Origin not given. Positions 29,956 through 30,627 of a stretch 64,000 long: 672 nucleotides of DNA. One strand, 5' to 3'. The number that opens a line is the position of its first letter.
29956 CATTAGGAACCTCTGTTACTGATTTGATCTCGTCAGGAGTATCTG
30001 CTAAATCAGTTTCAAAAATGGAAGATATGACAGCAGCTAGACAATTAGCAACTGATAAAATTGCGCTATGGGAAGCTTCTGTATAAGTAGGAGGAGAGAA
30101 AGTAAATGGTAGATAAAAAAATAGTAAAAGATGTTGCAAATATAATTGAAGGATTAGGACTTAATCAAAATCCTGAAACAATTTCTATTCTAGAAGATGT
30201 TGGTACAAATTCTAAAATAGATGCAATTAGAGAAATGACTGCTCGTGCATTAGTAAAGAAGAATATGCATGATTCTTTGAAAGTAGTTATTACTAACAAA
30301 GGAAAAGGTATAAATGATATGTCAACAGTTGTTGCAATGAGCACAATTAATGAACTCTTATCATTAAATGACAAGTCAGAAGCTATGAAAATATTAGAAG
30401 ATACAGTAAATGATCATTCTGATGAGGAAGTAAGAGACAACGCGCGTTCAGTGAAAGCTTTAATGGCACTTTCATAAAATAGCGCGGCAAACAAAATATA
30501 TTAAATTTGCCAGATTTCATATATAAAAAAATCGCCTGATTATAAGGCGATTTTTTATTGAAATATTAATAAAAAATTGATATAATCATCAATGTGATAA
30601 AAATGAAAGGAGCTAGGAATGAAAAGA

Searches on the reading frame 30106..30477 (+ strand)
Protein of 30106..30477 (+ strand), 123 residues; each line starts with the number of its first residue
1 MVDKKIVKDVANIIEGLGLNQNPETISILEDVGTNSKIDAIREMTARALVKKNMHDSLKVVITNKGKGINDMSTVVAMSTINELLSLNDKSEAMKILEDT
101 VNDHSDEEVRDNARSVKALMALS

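Call 25: find_encoding_contigs(protein=window:30106-30477:+, flank=3000, max_places=10)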
Protein window:30106-30477:+ (123 aa): 6 contigs read that carry it; 2 places shown.
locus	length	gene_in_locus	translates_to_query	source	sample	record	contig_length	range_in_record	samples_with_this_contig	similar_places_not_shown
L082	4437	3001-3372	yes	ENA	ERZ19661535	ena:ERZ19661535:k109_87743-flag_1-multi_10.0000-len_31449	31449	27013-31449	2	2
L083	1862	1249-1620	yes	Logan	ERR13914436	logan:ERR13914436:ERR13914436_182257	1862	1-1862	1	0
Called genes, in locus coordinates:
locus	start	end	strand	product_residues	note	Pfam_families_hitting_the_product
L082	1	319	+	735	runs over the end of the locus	PF07697:7TMR-HDED, PF07698:7TM-7TMR_HD, PF01966:HD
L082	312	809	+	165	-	PF02130:YbeY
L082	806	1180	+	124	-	PF01219:DAGK_prokar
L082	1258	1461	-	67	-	-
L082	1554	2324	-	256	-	PF01503:PRA-PH (faint), PF03819:MazG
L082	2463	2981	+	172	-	-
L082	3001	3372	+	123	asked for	-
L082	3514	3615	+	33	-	-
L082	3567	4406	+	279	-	-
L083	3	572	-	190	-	?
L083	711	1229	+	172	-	-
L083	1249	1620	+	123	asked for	-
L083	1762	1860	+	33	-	?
